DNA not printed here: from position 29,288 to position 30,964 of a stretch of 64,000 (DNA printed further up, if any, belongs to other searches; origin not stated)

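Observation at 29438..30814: GH128 as the SusCD-linked surface enzyme of a sulfatase-rich PUL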

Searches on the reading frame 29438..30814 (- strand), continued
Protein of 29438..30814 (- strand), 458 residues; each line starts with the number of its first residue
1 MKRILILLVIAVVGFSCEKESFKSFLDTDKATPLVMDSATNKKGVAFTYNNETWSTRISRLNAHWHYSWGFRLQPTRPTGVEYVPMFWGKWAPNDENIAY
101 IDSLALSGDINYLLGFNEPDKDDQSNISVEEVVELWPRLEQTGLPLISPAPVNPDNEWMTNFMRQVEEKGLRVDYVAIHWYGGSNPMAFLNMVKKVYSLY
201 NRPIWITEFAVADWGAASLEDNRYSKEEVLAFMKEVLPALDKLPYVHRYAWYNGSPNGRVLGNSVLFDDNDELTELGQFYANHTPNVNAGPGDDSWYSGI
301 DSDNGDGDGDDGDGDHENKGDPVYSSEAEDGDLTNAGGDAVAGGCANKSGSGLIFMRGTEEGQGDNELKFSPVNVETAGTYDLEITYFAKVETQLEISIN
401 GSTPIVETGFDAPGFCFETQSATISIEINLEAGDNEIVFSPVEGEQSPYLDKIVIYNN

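Call 55: search_protein_families(library=pfam, proteins=[L057:325-1578:+, L065:5832-6779:+, L073:7142-9970:+, L073:10886-12532:+, L046:11374-15210:-, L065:15125-16228:-, L060:11645-12838:+, L068:6665-8092:+], max_evalue=0.001)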
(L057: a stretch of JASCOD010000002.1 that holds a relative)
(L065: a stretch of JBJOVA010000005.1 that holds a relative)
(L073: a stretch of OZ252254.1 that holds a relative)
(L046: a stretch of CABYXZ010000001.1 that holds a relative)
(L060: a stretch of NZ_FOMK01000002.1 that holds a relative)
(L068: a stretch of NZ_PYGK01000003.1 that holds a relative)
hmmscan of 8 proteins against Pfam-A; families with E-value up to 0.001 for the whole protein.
L057:325-1578:+ (418 aa): 3 families
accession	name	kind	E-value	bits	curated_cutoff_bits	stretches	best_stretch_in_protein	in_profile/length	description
PF00150.24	Cellulase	-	6.9e-35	121.3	23.5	1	96-336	18-268/272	Cellulase (glycosyl hydrolase family 5)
PF02836.23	Glyco_hydro_2_C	-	0.00012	21.7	21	1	145-318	63-219/302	Glycosyl hydrolases family 2, TIM barrel domain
PF02449.21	Glyco_hydro_42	-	0.00047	20.1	21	0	180-267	100-185/376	Beta-galactosidase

L065:5832-6779:+ (316 aa): 2 families
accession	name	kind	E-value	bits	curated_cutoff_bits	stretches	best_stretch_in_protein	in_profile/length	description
PF00801.26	PKD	-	2.1e-07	31.3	23.5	1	70-121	26-79/80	PKD domain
PF18911.6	PKD_4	-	4.3e-07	30.3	27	1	44-110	4-71/85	PKD domain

L073:7142-9970:+ (943 aa): 1 family
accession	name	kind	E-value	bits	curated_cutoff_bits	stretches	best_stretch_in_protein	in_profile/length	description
PF05342.19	Peptidase_M26_N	-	8.5e-11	42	27.7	2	275-353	175-250/250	M26 IgA1-specific Metallo-endopeptidase N-terminal region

L073:10886-12532:+ (549 aa): 1 family
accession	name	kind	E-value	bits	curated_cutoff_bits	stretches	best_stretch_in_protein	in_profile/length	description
PF18962.6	Por_Secre_tail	-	2.5e-11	44.1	27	1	479-549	1-72/75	Secretion system C-terminal sorting domain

L046:11374-15210:- (1279 aa): 3 families
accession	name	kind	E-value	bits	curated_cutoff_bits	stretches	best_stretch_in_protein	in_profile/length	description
PF18962.6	Por_Secre_tail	-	6.2e-08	33.3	27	1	1204-1275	1-73/75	Secretion system C-terminal sorting domain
PF02412.23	TSP_3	-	9.3e-08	32.1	25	1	1154-1179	10-32/36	Thrombospondin type 3 repeat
PF00127.26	Copper-bind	-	0.00014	22.7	21.2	1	122-207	15-98/99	Copper binding proteins, plastocyanin/azurin family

L065:15125-16228:- (368 aa): 1 family
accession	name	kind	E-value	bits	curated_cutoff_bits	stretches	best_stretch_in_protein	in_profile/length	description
PF00248.27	Aldo_ket_red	-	8.9e-72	242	24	1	67-367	2-290/291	Aldo/keto reductase family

L060:11645-12838:+ (398 aa): 2 families
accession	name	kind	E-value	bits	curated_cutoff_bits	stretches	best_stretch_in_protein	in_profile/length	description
PF16344.10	FecR_C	-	3.5e-17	62.7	24.4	1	330-396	2-70/70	FecR, C-terminal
PF04773.18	FecR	-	7e-16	58.9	24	1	189-284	2-96/97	FecR protein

L068:6665-8092:+ (476 aa): 2 families
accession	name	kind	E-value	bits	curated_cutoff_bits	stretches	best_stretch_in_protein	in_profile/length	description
PF16694.10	Cytochrome_P460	-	3.9e-39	134.3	27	2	225-348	2-125/125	Cytochrome P460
PF14376.11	Haem_bd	-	1.1e-36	126.2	27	1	57-179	3-131/133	Haem-binding domain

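Call 65: predict_structure(alignment_id=A1)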
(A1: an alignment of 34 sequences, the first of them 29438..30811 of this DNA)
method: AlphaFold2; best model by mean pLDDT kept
length: 457 residues; sequences in the alignment: 34
mean_pLDDT: 82.1   pTM: 0.64
mean pLDDT of the five models: 82.1, 81.9, 81.2, 81.0, 79.3
residues with pLDDT >= 90: 216; 70-90: 138; 50-70: 72; < 50: 31
segments of 3 or more residues with pLDDT < 50: 299-318, 358-363
pLDDT, mean of each block of 10 residues (from residue 1): 84 63 64 56 86 92 89 87 83 87 93 77 76 93 93 89 96 95 96 96 96 93 98 97 95 92 94 97 93 65 42 42 84 66 59 61 70 88 84 86 75 61 89 91 78 83
secondary structure, 60 per line:
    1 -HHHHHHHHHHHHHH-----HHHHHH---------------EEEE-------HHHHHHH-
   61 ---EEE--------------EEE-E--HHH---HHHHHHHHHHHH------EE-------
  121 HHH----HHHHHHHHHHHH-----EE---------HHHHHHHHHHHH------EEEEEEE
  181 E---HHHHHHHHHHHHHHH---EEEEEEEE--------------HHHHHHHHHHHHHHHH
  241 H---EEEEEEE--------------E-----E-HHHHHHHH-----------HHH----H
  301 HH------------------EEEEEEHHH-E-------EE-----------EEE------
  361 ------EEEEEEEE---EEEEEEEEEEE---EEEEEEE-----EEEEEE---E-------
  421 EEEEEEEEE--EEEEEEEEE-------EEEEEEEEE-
elements in order: H2-15 H21-26 E42-45 H53-59 E64-66 E81-83 H94-105 H128-139 H156-167 E174-181 H185-199 E203-210 H225-241 E245-251 H274-281 E321-326 E352-354 E367-374 E378-388 E392-398 E404-409 E421-429 E432-440 E448-456

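Call 67: search_solved_structures(query=L027:19710-20852:+, max_evalue=0.001)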
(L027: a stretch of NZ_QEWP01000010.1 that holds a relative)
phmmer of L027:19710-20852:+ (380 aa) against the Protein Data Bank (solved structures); distinct sequences matched with E-value up to 0.001: 11.
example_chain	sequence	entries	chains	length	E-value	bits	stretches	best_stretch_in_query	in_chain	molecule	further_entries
6eug_A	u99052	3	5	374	1.5e-124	419.4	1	24-374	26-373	Beta-glucanase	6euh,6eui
6euf_A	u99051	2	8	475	4.6e-80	272.9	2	211-378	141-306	Beta-glucanase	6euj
3vsf_A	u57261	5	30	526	8.3e-59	202.9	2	208-360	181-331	Ricin B lectin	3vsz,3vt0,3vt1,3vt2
7bys_A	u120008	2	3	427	7.1e-55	189.9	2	29-161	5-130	Galactan 1,3-beta-galactosidase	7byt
7byv_A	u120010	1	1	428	1.4e-54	189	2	29-161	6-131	Galactan 1,3-beta-galactosidase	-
7byx_A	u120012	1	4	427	4.6e-54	187.3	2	29-161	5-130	Galactan 1,3-beta-galactosidase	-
5flw_A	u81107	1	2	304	6.4e-35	124.2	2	31-158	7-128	EXO-BETA-1,3-GALACTANASE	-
3nqh_A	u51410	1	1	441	1e-30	110.4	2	29-154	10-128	Glycosyl hydrolase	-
3kst_A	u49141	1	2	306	1.7e-07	33.9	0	210-303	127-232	Endo-1,4-beta-xylanase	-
3qz4_A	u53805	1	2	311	7.7e-05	25.2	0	77-156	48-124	Endo-1,4-beta-xylanase D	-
4qqs_A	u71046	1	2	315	0.00021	23.7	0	205-311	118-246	Glycoside hydrolase family 43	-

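Call 68: fold_search(model_id=the predicted structure, library=pdb)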
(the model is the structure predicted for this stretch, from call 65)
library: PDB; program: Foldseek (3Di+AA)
matches with E <= 10: 1957; with E <= 0.001: 412
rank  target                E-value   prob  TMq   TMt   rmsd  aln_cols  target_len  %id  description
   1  8j3x_B                1.8e-23  1.00  0.44  0.51  18.9       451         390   22  Crystal structure of CBM6E from Saccharophagus degradans (released 2024-04-24)
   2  8j3x_A                4.2e-23  1.00  0.44  0.51  18.6       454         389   20  Crystal structure of CBM6E from Saccharophagus degradans (released 2024-04-24)
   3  8j3y_A                3.8e-22  1.00  0.45  0.52  19.1       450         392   22  Crystal structure of CBM6E E168Q in complex with oligosaccharides (released 2024-04-24)
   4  6ufl_A                1.8e-18  1.00  0.46  0.84   3.0       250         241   30  Crystal structure of a GH128 (subgroup I) endo-beta-1,3-glucanase (E199Q mutant) from Amycolatopsis mediterranei (AmGH (released 2020-05-20)
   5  6uas_A                2.1e-18  1.00  0.47  0.86   2.6       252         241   29  Crystal structure of a GH128 (subgroup I) endo-beta-1,3-glucanase (E199A mutant) from Amycolatopsis mediterranei (AmGH (released 2020-05-20)
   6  6uaq                  6.0e-18  1.00  0.46  0.83   2.9       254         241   30  Crystal structure of a GH128 (subgroup I) endo-beta-1,3-glucanase from Amycolatopsis mediterranei (AmGH128_I) (released 2020-05-20)
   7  6uat_A                8.1e-17  1.00  0.46  0.84   2.9       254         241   30  Crystal structure of a GH128 (subgroup I) endo-beta-1,3-glucanase (E102A mutant) from Amycolatopsis mediterranei (AmGH (released 2020-05-20)
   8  6ufz                  3.2e-16  1.00  0.45  0.84   3.0       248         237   30  Crystal structure of a GH128 (subgroup I) endo-beta-1,3-glucanase (E199Q mutant) from Amycolatopsis mediterranei (AmGH12 (released 2020-05-20)
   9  4qaw_C                1.8e-14  1.00  0.37  0.33  18.9       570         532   12  Structure of modular Xyn30D from Paenibacillus barcinonensis (released 2014-10-08)
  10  6ubd                  2.7e-14  1.00  0.42  0.71   4.7       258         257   22  Crystal structure of a GH128 (subgroup VII) oligosaccharide-binding protein from Trichoderma gamsii (TgGH128_VII) (released 2020-05-20)
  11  4qaw_H                3.6e-14  1.00  0.33  0.29  20.7       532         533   12  Structure of modular Xyn30D from Paenibacillus barcinonensis (released 2014-10-08)
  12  4qaw_E                9.1e-14  1.00  0.36  0.32  19.2       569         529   12  Structure of modular Xyn30D from Paenibacillus barcinonensis (released 2014-10-08)
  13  4qaw_D                1.0e-13  1.00  0.37  0.32  19.8       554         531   13  Structure of modular Xyn30D from Paenibacillus barcinonensis (released 2014-10-08)
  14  4qaw_B                1.0e-13  1.00  0.34  0.30  21.5       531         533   12  Structure of modular Xyn30D from Paenibacillus barcinonensis (released 2014-10-08)
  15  4qaw_A                1.1e-13  1.00  0.38  0.33  19.7       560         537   12  Structure of modular Xyn30D from Paenibacillus barcinonensis (released 2014-10-08)
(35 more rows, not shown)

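Call 77: find_encoding_contigs(protein=window:29438-30814:-, flank=2000, max_places=3)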
Protein window:29438-30814:- (458 aa): no gene with exactly this product is on record in the collection.

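Call 86: search_protein_families(library=pfam, alignment_id=A3, max_evalue=0.00001)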
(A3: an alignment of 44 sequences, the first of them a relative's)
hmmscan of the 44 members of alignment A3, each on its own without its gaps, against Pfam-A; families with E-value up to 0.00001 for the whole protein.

A. member 1, L001:18221-19396:- (392 aa): 1 family
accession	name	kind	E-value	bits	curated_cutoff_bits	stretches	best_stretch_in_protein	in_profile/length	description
PF01263.26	Aldose_epim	-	3.2e-90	303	27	1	59-385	3-298/299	Aldose 1-epimerase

B. families by the number of members that match (of 44 scanned): 65 families (the first 25 are shown)
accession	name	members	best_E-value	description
PF18962.6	Por_Secre_tail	4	1.8e-13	Secretion system C-terminal sorting domain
PF01263.26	Aldose_epim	2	3.2e-90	Aldose 1-epimerase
PF05572.19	Peptidase_M43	2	6.7e-51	Pregnancy-associated plasma protein-A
PF09603.15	Fib_succ_major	2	2.6e-38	Fibrobacter succinogenes major domain (Fib_succ_major)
PF00326.27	Peptidase_S9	2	1.1e-25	Prolyl oligopeptidase family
PF17293.8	Arm-DNA-bind_5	2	4.7e-18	Arm DNA-binding domain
PF13102.12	Phage_int_SAM_5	2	1.4e-16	Phage integrase SAM-like domain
PF00589.27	Phage_integrase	2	8.1e-16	Phage integrase family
PF01204.24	Trehalase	1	1.2e-136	Trehalase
PF01432.26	Peptidase_M3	1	2.5e-108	Peptidase family M3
PF13612.12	DDE_Tnp_1_3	1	4.7e-66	Transposase DDE domain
PF00308.24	Bac_DnaA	1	5.1e-64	Bacterial DnaA ATPAse domain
PF03781.23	FGE-sulfatase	1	9.2e-62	Sulfatase-modifying factor enzyme 1-like domain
PF03313.21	SDH_alpha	1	2.3e-61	Serine dehydratase alpha chain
PF00999.27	Na_H_Exchanger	1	3.7e-58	Sodium/hydrogen exchanger, transmembrane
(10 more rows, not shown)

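Call 92: search_protein_families(library=pfam, proteins=[L058:9800-12502:+, L058:12499-13551:+, L058:13551-14363:+, L013:15607-17829:+, L013:11354-12415:+], max_evalue=0.0001)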
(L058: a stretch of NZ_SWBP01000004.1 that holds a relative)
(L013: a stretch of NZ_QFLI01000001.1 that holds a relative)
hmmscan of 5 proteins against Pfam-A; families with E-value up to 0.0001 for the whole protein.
L058:9800-12502:+ (901 aa): 2 families
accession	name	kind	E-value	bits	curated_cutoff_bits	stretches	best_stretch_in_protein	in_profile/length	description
PF11790.14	Glyco_hydro_cc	-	2.7e-47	161.8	21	1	85-318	8-237/237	Glycosyl hydrolase catalytic core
PF18962.6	Por_Secre_tail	-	2.6e-07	31.3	27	1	827-897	1-72/75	Secretion system C-terminal sorting domain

L058:12499-13551:+ (351 aa): 1 family
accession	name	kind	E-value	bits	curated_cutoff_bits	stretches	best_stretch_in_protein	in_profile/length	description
PF04616.20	Glyco_hydro_43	-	1.2e-13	51.6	32.2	1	61-270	20-222/288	Glycosyl hydrolases family 43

L058:13551-14363:+ (271 aa): 1 family
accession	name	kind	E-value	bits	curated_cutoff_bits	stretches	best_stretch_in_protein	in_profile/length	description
PF00722.28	Glyco_hydro_16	-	8.8e-20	71.3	22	1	102-263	28-173/175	Glycosyl hydrolases family 16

L013:15607-17829:+ (741 aa): 5 families
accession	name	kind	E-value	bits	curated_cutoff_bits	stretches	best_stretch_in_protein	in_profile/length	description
PF00884.28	Sulfatase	-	2.2e-65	221.4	25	1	35-355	1-299/301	Sulfatase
PF00722.28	Glyco_hydro_16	-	9.6e-16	58.2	22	1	558-735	22-174/175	Glycosyl hydrolases family 16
PF03935.22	SKN1_KRE6_Sbg1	-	7.5e-13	48.2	30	1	453-603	78-223/501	Beta-glucan synthesis-associated protein SKN1/KRE6/Sbg1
PF16347.10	SGSH_C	-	3.3e-12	47.3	29.3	1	314-439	10-142/154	N-sulphoglucosamine sulphohydrolase, C-terminal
PF01663.27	Phosphodiest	-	4e-05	23.8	23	1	59-299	19-224/342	Type I phosphodiesterase / nucleotide pyrophosphatase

L013:11354-12415:+ (354 aa): 1 family
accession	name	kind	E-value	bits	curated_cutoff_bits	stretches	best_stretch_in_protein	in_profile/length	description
PF04616.20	Glyco_hydro_43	-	3.1e-19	69.9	32.2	1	99-282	32-222/288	Glycosyl hydrolases family 43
